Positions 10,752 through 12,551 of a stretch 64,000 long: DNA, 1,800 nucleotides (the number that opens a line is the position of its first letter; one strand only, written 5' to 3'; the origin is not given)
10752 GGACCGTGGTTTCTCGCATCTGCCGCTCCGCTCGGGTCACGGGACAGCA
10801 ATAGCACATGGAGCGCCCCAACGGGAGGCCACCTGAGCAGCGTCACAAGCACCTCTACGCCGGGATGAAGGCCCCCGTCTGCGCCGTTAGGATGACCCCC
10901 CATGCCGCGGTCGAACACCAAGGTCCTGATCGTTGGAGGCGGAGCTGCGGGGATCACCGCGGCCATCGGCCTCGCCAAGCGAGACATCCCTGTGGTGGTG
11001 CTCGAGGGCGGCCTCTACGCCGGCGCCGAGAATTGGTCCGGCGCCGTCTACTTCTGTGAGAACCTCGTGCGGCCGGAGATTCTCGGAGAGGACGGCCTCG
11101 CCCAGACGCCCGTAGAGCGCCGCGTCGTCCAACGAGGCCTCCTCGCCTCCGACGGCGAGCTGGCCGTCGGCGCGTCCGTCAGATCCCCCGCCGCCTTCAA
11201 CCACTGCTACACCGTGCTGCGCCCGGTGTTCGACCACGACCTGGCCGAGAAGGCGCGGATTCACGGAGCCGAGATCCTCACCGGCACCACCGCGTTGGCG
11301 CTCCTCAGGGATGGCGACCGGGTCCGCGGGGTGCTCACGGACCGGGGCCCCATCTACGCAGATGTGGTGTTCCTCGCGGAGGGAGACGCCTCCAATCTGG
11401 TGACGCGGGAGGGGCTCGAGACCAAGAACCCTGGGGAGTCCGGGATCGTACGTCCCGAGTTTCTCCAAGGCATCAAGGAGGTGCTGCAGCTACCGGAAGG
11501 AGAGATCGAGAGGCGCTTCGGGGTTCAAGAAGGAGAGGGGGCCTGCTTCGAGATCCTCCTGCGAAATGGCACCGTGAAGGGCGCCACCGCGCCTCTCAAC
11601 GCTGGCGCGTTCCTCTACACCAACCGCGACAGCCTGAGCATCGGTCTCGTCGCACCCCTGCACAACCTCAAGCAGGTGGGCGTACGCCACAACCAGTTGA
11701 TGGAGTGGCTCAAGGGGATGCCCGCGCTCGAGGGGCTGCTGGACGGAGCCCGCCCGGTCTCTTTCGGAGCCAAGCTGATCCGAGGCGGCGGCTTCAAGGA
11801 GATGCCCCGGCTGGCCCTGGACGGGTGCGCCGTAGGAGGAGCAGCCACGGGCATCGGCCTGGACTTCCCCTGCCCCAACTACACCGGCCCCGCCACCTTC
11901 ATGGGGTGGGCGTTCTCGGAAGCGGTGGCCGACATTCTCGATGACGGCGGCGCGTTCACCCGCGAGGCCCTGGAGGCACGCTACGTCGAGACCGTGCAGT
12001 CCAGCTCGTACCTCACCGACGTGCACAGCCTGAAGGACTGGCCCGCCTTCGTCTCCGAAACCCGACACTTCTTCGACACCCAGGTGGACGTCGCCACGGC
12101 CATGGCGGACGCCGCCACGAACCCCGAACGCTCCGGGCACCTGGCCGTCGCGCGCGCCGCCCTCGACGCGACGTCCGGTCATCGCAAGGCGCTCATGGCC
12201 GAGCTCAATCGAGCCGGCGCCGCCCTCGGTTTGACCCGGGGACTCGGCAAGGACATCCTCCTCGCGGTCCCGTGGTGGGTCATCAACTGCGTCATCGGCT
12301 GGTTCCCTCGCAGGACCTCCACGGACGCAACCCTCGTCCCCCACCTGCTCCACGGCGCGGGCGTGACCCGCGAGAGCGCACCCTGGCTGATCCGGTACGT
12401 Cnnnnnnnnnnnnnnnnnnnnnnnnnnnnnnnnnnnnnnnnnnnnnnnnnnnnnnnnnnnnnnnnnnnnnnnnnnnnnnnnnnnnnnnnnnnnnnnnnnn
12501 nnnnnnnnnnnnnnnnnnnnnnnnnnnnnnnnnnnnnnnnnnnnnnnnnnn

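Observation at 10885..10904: Recurrent -10-like hexamer 6-9 nt upstream of ATG starts with no Shine-Dalgarno: likely leaderless mRNAs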

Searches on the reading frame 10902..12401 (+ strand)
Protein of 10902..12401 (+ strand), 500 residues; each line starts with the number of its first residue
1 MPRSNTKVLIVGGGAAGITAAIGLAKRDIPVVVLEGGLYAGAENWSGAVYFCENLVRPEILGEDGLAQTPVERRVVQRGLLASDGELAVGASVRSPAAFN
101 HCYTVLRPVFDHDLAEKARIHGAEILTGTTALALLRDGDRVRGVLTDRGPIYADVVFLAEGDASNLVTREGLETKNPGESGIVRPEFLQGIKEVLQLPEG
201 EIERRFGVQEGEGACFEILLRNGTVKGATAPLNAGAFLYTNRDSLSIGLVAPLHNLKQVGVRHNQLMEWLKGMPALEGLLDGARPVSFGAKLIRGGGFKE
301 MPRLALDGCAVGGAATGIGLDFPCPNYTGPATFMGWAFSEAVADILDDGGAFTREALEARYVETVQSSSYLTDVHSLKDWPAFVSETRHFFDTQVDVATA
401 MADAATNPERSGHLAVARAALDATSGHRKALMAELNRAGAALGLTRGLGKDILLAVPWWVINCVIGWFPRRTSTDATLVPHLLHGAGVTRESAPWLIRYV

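Call 34: find_related_loci(query=window:10902-12401:+, collection=metagenome_contigs, flank=10000)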
Query window:10902-12401:+ (500 aa) in metagenome_contigs; peptide patterns used: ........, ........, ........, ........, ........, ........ (x = any residue, [..] = any of these).
97 stretches matched a pattern; 15 encode a relative of the query (tblastn E <= 1e-3); 15 distinct loci.
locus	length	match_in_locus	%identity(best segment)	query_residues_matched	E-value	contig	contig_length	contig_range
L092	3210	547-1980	67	1-483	0e+0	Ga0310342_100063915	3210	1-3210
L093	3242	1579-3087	61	1-500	0e+0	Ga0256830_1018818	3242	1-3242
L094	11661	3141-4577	60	24-498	4e-177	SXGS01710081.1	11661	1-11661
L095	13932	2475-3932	56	4-492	7e-146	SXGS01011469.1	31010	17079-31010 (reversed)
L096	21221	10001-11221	61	5-411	6e-141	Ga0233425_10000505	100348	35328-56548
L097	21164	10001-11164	54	5-398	1e-123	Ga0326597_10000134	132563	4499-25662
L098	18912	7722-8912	53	5-403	3e-122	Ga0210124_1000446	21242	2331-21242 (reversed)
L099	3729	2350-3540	53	5-403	2e-124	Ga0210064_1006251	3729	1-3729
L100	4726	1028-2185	54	5-396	3e-122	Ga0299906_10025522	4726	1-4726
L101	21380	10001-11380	49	6-466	2e-111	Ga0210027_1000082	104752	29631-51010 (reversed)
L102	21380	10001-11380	49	6-466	2e-111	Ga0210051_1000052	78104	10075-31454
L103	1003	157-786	70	1-210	1e-98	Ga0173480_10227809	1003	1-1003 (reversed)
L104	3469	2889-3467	74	1-193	3e-77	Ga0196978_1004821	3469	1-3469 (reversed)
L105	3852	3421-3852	81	1-144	8e-65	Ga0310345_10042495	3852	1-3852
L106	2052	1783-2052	71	4-93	1e-26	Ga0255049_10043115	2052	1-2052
